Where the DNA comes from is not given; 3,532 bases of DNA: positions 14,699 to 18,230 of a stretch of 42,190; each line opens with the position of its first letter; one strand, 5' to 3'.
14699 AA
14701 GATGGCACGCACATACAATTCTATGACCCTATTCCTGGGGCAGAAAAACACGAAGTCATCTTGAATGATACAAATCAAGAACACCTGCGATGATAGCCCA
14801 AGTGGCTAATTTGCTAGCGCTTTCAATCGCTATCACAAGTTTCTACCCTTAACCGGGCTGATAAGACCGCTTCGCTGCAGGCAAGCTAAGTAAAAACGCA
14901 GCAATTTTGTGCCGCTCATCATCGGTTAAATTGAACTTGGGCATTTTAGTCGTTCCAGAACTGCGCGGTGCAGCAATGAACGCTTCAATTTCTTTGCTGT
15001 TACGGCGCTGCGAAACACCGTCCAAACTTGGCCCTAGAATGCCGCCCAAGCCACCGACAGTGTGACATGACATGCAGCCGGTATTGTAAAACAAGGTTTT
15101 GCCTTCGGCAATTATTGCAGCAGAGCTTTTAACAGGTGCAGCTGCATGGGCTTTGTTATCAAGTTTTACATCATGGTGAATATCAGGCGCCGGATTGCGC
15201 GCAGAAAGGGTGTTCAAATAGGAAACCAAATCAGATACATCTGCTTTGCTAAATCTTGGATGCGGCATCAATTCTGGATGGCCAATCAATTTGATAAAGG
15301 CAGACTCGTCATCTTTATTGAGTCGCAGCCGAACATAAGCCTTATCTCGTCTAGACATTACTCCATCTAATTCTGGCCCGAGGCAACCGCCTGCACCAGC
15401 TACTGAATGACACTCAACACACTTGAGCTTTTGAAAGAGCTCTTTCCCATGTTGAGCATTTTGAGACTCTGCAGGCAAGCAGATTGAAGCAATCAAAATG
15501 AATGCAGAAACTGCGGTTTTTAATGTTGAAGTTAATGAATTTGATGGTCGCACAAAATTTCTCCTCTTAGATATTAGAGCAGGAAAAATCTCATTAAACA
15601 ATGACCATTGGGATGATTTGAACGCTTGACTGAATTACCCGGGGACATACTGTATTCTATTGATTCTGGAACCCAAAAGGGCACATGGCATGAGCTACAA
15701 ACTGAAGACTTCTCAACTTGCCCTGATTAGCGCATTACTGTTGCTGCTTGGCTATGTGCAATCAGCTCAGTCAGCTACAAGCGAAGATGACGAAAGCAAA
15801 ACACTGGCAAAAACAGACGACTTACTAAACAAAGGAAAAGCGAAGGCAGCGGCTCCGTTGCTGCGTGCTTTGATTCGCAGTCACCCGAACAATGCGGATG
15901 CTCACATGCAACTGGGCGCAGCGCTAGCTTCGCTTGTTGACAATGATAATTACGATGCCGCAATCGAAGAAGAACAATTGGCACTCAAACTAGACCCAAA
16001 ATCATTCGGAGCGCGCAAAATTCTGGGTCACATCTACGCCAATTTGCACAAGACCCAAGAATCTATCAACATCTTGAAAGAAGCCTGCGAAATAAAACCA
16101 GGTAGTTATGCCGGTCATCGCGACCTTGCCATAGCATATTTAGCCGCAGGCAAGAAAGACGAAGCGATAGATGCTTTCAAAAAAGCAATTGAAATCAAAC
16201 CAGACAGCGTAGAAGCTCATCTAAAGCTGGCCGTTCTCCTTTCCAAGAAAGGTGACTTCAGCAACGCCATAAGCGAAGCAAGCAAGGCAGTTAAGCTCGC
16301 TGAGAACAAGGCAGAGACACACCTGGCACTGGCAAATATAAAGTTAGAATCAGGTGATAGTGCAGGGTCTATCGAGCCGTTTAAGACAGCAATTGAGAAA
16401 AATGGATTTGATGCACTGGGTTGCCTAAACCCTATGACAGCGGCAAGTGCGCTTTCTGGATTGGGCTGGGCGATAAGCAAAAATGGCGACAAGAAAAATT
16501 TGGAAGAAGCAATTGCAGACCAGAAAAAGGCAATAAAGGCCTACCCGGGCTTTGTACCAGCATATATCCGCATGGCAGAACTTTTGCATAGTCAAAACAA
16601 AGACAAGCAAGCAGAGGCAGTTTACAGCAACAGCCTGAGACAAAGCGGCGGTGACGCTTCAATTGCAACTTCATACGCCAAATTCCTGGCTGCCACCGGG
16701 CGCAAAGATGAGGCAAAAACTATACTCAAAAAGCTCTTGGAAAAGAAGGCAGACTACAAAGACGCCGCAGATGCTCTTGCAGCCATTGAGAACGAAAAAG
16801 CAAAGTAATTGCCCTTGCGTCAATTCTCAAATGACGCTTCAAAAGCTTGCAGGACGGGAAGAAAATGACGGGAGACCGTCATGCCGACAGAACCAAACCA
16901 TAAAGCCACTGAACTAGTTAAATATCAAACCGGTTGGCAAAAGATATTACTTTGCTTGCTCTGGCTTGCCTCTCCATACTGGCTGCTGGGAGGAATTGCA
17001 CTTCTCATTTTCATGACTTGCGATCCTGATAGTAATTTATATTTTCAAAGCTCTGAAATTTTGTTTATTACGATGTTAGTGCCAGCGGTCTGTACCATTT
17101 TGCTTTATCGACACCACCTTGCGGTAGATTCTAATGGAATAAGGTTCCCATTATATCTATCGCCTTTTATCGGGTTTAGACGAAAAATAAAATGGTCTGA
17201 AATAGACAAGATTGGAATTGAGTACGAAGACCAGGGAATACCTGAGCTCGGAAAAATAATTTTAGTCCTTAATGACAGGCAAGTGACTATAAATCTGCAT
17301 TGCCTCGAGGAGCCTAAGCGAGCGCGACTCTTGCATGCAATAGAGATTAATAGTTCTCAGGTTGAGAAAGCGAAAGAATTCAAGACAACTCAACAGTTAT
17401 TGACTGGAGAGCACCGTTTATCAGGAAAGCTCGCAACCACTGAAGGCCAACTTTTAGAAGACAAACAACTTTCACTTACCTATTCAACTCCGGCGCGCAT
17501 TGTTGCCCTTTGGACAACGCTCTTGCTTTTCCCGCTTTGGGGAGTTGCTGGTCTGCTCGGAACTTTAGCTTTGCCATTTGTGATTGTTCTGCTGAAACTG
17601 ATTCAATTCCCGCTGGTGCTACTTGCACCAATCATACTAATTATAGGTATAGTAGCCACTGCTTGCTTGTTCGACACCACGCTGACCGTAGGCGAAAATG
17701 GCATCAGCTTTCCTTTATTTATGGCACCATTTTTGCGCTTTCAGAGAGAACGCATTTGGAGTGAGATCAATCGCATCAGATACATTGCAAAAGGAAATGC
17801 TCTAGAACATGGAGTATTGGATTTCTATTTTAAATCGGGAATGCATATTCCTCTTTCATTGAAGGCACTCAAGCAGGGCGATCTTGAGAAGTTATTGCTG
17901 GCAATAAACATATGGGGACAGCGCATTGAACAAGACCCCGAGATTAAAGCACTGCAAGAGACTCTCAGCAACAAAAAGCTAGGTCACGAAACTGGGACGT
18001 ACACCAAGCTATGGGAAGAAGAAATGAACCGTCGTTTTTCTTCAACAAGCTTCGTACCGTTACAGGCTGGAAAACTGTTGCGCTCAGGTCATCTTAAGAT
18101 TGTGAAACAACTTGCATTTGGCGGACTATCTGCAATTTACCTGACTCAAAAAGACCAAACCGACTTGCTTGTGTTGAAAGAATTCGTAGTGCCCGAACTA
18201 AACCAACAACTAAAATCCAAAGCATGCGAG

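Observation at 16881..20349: Two overlapping paralogous membrane 'kinases' with bacterial PH-like modules and a non-canonical catalytic loop (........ / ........; DFN in the second)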

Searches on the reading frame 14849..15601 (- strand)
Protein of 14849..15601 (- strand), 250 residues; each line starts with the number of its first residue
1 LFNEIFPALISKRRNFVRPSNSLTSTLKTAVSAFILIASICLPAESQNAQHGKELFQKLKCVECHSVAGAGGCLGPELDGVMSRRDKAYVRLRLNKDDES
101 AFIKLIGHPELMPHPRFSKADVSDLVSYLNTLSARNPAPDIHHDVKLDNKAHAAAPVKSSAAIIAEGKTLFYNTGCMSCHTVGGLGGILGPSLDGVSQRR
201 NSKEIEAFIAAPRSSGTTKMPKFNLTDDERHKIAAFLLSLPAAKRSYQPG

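Call 3: search_protein_families(library=pfam, proteins=[window:14849-15601:-], max_evalue=0.1)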
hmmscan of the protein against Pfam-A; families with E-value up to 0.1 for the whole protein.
window:14849-15601:- (250 aa): 5 families
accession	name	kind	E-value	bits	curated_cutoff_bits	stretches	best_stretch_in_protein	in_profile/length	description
PF00034.26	Cytochrom_C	-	1.6e-26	93.9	21.3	2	164-240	1-89/90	Cytochrome c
PF13442.11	Cytochrome_CBB3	-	1.3e-15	57.9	27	2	165-237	4-68/68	Cytochrome C oxidase, cbb3-type, subunit III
PF22085.1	NorB_cytochrome_c-like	-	0.00032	21.5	29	0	47-85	16-54/181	Nitric oxide reductase subunit B, cytochrome c-like domain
PF14495.11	Cytochrom_C550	-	0.00039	20.6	27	0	157-183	19-44/136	Cytochrome c-550 domain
PF02433.20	FixO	-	0.0033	17.4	29.6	0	145-181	31-67/219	Cytochrome C oxidase, mono-heme subunit/FixO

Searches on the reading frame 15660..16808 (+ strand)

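Call 3: search_protein_families(library=pfam, proteins=[window:15660-16808:+], max_evalue=0.1)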
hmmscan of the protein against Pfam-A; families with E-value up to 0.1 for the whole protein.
window:15660-16808:+ (382 aa): 36 families (the best 25 are shown)
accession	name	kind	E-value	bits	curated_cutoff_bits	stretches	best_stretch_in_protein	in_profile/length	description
PF14559.12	TPR_19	-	5.4e-28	97.5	25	6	131-190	6-65/68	Tetratricopeptide repeat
PF13431.12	TPR_17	-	3.3e-26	89.8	24.4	3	172-203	1-32/34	Tetratricopeptide repeat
PF13432.12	TPR_16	-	1.4e-22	80.2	32.7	2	155-214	2-61/65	Tetratricopeptide repeat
PF13181.12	TPR_8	-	1.9e-22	77.9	25.7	3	156-182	7-33/34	Tetratricopeptide repeat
PF13428.12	TPR_14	-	2.9e-22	77.3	23.5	2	153-192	4-43/44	Tetratricopeptide repeat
PF07719.23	TPR_2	-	7.1e-21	73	27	2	152-182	3-33/34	Tetratricopeptide repeat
PF13414.12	TPR_11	-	1.2e-20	73.3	26.8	2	159-198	3-42/42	TPR repeat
PF00515.34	TPR_1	-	1.4e-17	63.1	27.8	1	155-182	6-33/34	Tetratricopeptide repeat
PF23914.1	TPR_CcmH_CycH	-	1.3e-12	48.3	42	2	160-242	60-145/158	Cytochrome c-type biogenesis protein H TPR domain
PF13424.12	TPR_12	-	4.1e-12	46.6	30.1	2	122-180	9-75/77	Tetratricopeptide repeat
PF13176.12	TPR_7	-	2.2e-09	37.1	27.9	0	156-182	5-31/36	Tetratricopeptide repeat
PF13174.12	TPR_6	-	3.2e-09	37.3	26.3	1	156-183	6-33/33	Tetratricopeptide repeat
PF24575.1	TPR_Slam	-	6.7e-09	36.6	35.2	2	157-201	54-98/104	Surface lipoprotein assembly modifier, N-terminal TPR repeats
PF23241.1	HAT_PRP39_C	-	3.4e-08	34.1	33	2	302-376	62-136/139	PRP39 C-terminal HAT repeat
PF14561.12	TPR_20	-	1.3e-07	32.2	25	0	170-206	8-44/90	Tetratricopeptide repeat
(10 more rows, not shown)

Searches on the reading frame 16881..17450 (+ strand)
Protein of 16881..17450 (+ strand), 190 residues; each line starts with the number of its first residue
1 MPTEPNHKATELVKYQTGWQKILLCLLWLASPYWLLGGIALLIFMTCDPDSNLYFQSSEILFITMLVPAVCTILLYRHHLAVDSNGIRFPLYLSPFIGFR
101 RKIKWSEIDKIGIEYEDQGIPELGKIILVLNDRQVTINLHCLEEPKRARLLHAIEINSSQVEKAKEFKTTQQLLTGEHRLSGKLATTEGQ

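Call 21: search_protein_families(library=pfam, proteins=[window:16881-17450:+], max_evalue=10)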
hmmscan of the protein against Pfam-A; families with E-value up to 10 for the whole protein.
seq(190 aa): 4 families
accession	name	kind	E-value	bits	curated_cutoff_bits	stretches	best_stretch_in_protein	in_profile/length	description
PF13630.11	SdpI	-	0.018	15.6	28.2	1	29-74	28-68/71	SdpI/YfhL protein family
PF17255.8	EbsA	-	0.078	13.7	25.9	1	60-119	42-98/133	EbsA-like protein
PF10348.14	DUF2427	-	0.15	12.3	23.8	1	24-75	48-102/105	Domain of unknown function (DUF2427)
PF19529.4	DUF6057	-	0.21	10.8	29.8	1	14-80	140-214/569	Family of unknown function (DUF6057)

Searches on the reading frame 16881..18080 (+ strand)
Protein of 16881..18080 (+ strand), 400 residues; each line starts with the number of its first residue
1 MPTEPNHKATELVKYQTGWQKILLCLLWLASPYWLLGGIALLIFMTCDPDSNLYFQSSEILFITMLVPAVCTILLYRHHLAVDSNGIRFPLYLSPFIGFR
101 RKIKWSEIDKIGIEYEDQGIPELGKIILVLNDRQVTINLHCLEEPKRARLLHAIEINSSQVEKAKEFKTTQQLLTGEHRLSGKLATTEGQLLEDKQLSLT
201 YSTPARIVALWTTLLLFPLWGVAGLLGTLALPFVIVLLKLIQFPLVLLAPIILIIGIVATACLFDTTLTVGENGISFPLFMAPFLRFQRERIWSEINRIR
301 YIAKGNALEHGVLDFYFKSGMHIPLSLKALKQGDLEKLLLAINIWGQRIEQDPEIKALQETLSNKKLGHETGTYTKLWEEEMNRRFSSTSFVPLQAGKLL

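Call 62: predict_structure(alignment_id=A2)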
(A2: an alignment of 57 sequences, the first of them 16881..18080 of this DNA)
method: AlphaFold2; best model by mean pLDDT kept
length: 400 residues; sequences in the alignment: 57
mean_pLDDT: 88.9   pTM: 0.59
mean pLDDT of the five models: 88.9, 88.5, 87.7, 87.1, 87.1
residues with pLDDT >= 90: 273; 70-90: 88; 50-70: 30; < 50: 9
segments of 3 or more residues with pLDDT < 50: 1-4, 180-183
pLDDT, mean of each block of 10 residues (from residue 1): 56 95 93 85 85 84 87 93 97 95 98 91 95 96 93 95 94 72 62 88 96 96 95 91 92 97 97 97 96 98 93 98 97 95 96 94 82 65 67 60
secondary structure, 60 per line:
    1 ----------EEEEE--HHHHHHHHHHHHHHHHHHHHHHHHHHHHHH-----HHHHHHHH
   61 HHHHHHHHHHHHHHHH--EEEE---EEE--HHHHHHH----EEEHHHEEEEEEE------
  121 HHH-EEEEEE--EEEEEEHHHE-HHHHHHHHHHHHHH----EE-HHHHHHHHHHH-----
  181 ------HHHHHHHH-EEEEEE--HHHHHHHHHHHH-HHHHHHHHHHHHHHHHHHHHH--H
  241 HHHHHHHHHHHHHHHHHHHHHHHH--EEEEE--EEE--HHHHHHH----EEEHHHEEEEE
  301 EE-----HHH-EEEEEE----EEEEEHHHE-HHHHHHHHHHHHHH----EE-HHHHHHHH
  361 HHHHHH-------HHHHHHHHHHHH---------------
elements in order: E11-15 H18-47 H53-76 E79-82 E86-88 H91-97 E102-104 E108-114 E125-130 E133-138 H144-157 H165-175 H187-194 E196-201 H204-215 H217-237 H240-264 E267-271 E274-276 H279-285 E290-292 E296-302 E312-317 E322-326 H332-345 H353-366 H374-385
